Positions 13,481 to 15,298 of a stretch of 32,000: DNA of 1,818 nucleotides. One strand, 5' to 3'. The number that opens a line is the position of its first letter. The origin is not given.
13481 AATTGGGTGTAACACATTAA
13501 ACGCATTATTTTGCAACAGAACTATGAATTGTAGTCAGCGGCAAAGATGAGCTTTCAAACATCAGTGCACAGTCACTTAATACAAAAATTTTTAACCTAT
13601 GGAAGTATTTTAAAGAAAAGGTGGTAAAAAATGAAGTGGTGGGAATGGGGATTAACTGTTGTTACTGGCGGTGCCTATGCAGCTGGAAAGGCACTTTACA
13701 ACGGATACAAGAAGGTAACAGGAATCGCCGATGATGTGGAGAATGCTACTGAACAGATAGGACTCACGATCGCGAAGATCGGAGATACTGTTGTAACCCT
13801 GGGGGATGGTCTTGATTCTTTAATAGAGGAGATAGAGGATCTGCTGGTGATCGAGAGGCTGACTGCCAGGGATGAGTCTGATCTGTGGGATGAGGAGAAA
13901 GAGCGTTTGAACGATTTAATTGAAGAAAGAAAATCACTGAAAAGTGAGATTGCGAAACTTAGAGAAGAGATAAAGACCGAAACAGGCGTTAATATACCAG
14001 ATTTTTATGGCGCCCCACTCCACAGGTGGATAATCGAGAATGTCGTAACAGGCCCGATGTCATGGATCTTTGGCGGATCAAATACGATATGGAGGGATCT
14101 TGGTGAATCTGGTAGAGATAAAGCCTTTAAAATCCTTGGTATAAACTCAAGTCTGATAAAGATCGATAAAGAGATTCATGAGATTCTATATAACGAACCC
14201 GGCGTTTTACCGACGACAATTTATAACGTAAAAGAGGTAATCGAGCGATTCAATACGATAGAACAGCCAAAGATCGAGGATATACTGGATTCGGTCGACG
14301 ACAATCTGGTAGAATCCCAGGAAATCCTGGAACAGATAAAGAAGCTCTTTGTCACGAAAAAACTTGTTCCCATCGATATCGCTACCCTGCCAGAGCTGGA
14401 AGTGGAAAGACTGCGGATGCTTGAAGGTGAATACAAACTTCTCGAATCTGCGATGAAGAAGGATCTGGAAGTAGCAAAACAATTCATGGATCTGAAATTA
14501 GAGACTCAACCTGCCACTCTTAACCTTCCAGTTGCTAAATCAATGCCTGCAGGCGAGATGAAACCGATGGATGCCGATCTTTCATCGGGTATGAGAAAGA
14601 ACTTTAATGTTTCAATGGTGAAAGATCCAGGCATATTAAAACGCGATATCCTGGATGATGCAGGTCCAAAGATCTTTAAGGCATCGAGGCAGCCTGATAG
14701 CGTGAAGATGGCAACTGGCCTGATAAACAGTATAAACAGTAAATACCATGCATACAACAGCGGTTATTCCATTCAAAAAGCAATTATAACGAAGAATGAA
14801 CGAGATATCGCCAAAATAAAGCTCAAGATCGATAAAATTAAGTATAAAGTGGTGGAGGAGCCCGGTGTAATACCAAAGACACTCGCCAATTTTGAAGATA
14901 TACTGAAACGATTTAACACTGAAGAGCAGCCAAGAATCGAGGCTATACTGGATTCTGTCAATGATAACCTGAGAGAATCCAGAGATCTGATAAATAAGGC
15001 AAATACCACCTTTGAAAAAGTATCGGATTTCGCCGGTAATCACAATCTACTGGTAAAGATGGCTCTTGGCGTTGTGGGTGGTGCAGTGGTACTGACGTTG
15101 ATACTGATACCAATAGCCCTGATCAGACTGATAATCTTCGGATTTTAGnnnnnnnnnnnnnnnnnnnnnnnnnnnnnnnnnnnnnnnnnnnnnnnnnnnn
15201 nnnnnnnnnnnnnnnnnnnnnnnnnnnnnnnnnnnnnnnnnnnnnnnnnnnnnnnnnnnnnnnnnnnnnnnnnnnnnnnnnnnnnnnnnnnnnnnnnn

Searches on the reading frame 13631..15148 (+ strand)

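Call 68: search_protein_families(library=ncbifam, proteins=[window:13631-15148:+], max_evalue=0.001)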
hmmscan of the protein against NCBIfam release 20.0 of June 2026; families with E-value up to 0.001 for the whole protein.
window:13631-15148:+ (505 aa): 1 family
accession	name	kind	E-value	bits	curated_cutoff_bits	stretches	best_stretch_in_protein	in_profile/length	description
TIGR04527.1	mycoplas_twoTM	subfamily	1.7e-05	24.6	125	0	368-470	38-139/248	MG_279/MG_280 family protein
